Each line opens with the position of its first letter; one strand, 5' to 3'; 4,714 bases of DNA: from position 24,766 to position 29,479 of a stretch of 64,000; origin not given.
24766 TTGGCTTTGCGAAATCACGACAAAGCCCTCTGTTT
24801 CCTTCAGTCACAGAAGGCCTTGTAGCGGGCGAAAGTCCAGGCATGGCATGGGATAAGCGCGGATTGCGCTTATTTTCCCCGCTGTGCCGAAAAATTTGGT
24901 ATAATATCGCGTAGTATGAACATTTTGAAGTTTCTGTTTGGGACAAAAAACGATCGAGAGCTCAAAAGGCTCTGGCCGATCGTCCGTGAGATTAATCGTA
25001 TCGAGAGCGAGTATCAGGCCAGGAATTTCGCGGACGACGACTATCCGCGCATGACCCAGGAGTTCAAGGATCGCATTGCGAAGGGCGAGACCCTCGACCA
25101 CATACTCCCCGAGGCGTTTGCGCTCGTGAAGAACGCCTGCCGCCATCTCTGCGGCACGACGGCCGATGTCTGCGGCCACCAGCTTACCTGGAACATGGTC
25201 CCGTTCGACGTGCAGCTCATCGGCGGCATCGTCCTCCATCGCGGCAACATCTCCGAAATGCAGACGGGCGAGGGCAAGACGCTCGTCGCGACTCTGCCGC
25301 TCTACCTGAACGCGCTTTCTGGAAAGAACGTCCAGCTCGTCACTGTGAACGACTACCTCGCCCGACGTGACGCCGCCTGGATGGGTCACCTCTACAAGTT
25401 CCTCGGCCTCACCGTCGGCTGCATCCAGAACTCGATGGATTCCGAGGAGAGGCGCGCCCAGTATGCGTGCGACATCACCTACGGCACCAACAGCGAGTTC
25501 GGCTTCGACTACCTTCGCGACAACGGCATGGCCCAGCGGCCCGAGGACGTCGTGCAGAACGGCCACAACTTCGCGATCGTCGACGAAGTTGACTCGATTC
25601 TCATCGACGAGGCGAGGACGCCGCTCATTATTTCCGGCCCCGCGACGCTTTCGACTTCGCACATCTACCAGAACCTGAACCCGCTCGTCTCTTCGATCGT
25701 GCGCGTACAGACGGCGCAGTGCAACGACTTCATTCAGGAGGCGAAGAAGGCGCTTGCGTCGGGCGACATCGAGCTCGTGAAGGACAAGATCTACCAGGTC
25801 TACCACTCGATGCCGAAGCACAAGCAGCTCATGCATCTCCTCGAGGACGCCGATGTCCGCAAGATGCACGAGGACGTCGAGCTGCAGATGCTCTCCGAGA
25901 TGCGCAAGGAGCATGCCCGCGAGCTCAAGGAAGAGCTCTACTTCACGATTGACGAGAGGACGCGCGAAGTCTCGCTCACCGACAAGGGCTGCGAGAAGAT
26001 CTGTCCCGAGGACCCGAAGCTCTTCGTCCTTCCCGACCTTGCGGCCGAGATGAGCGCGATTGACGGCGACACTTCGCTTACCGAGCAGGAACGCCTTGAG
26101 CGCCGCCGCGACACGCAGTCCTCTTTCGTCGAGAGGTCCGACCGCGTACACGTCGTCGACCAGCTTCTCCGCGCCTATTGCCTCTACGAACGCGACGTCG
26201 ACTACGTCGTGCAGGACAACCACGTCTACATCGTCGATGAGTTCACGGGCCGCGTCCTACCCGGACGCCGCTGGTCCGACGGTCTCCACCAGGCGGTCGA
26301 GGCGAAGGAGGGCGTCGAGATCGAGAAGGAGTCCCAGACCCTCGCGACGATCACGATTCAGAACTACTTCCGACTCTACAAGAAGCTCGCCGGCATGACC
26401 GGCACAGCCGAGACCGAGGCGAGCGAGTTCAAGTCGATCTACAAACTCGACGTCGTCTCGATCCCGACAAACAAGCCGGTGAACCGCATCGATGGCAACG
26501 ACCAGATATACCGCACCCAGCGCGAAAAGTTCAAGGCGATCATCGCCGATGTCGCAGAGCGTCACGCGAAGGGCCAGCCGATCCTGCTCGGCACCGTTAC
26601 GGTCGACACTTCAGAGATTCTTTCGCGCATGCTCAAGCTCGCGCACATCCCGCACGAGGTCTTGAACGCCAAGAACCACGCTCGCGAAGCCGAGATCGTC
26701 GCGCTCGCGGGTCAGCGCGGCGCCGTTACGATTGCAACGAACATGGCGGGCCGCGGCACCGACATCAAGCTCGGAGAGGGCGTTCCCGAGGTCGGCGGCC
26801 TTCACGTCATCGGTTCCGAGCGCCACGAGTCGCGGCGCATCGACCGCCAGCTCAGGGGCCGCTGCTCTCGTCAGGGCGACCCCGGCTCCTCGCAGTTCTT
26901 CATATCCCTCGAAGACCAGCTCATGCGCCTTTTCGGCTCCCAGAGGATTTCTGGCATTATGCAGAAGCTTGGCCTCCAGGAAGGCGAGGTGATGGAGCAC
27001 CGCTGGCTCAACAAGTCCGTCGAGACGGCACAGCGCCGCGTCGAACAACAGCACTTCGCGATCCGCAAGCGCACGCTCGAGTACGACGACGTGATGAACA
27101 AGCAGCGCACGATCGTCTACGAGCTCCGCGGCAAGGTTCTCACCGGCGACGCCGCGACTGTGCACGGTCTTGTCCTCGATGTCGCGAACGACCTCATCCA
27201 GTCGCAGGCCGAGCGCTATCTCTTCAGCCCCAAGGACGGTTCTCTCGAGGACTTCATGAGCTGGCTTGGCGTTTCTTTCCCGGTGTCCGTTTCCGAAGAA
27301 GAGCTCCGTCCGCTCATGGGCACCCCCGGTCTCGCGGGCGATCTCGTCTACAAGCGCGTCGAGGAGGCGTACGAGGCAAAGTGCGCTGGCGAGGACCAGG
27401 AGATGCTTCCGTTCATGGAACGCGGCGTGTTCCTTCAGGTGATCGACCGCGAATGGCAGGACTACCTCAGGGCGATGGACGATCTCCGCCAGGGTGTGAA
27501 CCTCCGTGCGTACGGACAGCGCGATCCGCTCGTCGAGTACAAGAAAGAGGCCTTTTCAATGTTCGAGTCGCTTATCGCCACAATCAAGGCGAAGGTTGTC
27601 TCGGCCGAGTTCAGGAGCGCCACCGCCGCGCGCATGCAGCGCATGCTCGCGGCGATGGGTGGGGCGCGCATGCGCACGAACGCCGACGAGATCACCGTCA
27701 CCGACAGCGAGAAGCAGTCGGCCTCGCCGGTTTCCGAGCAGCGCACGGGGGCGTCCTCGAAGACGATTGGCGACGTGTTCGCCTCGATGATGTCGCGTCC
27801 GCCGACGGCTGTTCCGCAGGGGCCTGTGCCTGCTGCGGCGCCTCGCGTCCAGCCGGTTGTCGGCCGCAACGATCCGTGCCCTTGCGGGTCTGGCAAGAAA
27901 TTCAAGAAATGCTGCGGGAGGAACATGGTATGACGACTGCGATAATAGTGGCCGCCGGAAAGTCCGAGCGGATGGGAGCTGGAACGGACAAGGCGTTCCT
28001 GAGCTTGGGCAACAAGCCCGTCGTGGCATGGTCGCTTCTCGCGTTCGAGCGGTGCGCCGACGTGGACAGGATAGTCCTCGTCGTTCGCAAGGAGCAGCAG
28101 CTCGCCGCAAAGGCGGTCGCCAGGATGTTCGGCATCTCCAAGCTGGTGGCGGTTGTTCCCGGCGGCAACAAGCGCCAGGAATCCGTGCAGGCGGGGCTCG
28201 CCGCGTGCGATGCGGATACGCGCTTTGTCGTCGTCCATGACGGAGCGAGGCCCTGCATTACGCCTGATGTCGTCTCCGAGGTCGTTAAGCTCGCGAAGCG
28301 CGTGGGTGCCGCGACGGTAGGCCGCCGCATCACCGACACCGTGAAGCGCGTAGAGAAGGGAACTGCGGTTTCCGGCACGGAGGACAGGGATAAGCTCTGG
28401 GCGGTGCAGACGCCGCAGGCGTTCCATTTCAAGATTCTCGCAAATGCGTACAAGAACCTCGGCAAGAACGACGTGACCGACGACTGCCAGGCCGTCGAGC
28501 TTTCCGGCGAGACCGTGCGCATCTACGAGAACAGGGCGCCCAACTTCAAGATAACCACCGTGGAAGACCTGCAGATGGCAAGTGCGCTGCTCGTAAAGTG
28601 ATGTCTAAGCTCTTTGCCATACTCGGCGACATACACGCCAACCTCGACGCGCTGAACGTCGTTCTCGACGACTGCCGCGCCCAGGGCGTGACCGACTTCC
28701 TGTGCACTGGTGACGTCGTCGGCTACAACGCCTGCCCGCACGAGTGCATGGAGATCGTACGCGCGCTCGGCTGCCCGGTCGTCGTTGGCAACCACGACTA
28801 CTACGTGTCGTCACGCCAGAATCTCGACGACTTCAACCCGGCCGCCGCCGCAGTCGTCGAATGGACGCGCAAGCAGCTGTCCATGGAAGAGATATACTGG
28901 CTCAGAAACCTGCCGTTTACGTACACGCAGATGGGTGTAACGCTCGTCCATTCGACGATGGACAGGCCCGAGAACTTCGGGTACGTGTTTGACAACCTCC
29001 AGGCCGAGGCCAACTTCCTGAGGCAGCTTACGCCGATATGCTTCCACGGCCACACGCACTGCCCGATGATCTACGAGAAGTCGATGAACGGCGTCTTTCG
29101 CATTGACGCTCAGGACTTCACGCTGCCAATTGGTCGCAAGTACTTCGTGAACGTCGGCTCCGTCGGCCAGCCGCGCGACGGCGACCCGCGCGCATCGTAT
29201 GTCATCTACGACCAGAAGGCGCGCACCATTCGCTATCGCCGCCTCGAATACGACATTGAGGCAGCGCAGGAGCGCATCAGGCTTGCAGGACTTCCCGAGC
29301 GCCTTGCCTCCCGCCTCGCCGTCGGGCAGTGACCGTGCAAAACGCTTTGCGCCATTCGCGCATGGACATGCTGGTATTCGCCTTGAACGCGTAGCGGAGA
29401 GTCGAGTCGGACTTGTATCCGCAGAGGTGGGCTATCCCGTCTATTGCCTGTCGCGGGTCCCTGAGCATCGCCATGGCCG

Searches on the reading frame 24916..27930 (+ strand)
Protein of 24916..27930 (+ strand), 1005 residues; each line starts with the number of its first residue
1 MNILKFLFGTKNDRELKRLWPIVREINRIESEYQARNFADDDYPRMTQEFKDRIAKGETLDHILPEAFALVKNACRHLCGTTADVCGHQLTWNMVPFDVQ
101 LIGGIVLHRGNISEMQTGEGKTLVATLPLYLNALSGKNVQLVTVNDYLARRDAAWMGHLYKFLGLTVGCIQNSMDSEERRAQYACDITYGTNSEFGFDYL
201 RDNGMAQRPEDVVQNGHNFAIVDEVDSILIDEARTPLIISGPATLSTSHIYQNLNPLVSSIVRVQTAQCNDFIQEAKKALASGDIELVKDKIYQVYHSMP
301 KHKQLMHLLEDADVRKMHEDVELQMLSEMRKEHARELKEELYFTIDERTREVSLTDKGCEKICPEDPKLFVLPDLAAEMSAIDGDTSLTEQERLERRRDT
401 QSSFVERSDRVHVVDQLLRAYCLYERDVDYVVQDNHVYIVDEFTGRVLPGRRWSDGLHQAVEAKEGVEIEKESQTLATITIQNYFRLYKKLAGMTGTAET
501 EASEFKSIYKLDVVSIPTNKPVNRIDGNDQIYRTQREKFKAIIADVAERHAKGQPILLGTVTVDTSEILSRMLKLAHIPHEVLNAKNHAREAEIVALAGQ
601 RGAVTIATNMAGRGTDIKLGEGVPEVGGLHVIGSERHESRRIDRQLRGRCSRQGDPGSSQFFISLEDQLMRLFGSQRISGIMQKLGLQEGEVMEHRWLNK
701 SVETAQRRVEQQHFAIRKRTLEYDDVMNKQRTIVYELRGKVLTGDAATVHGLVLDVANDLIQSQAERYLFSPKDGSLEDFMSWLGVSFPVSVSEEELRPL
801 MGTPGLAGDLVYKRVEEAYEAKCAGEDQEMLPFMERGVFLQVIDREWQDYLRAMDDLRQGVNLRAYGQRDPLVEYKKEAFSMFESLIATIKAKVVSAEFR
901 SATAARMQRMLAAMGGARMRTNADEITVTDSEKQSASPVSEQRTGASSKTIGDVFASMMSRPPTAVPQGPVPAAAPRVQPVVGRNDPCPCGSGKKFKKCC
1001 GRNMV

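Call 8: search_protein_families(library=pfam, proteins=[window:24916-27930:+], max_evalue=0.01)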
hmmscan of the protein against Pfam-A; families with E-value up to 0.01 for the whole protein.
window:24916-27930:+ (1005 aa): 6 families
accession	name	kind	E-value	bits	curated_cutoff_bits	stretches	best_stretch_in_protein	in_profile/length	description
PF07517.20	SecA_DEAD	-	9.8e-122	406.2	24.6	1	6-506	3-290/290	SecA DEAD-like domain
PF21090.3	P-loop_SecA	-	5.3e-77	258.5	27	2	521-621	1-101/205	SecA P-loop domain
PF07516.18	SecA_SW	-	2.5e-56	191.4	26.7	1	693-899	2-197/200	SecA Wing and Scaffold domain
PF01043.26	SecA_PP_bind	-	1.1e-30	106.9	23.5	1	330-462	9-110/110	SecA preprotein cross-linking domain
PF02810.21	SEC-C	-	5.2e-10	39.4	20.4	1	984-1002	1-19/19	SEC-C motif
PF00270.35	DEAD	-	6.9e-06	26.3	26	1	112-230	18-131/167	DEAD/DEAH box helicase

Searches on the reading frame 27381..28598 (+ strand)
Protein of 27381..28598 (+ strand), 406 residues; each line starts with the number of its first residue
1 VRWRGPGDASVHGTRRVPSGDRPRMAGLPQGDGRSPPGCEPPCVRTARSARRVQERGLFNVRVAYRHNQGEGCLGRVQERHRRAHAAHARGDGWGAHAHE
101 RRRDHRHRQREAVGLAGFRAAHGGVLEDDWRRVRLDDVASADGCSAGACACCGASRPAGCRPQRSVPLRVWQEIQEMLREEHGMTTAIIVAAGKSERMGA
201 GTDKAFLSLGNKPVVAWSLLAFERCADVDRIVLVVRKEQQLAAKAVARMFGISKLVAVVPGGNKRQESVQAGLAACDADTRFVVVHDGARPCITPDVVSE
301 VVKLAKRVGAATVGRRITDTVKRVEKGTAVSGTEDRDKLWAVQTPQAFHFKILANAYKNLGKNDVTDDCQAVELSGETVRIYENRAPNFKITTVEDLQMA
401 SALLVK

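Call 63: search_protein_families(library=pfam, proteins=[window:27381-28598:+], max_evalue=0.001)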
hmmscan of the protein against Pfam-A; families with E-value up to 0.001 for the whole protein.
window:27381-28598:+ (406 aa): 3 families
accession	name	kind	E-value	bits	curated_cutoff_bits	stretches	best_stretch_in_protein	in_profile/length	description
PF01128.25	IspD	-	4.2e-58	197.1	27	1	186-404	2-219/221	2-C-methyl-D-erythritol 4-phosphate cytidylyltransferase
PF12804.13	NTP_transf_3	-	1.3e-14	55.1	27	1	187-313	1-119/160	MobA-like NTP transferase domain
PF02348.25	CTP_transf_3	-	0.0006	20.1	22.6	1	187-395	2-193/217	Cytidylyltransferase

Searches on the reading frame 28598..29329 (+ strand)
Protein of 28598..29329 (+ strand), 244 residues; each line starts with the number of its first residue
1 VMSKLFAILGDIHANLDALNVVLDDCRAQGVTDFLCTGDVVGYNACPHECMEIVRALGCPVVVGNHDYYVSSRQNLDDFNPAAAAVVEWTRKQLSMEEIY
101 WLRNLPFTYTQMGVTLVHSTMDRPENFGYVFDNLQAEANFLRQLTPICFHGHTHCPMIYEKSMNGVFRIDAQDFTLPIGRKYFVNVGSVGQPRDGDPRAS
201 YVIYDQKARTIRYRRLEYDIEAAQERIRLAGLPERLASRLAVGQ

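Call 8: search_protein_families(library=pfam, proteins=[window:28598-29329:+], max_evalue=0.01)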
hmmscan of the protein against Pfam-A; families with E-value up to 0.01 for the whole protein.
window:28598-29329:+ (244 aa): 3 families
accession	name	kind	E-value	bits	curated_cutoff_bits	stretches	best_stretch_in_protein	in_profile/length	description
PF12850.12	Metallophos_2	-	9.1e-16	58.7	27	1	6-207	3-152/154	Calcineurin-like phosphoesterase superfamily domain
PF00149.33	Metallophos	-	6.1e-13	50.1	21.5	1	6-156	3-191/191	Calcineurin-like phosphoesterase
PF16572.11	HlyD_D4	-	0.0044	17.3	26.4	1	220-241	29-50/55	Long alpha hairpin domain of cation efflux system protein, CusB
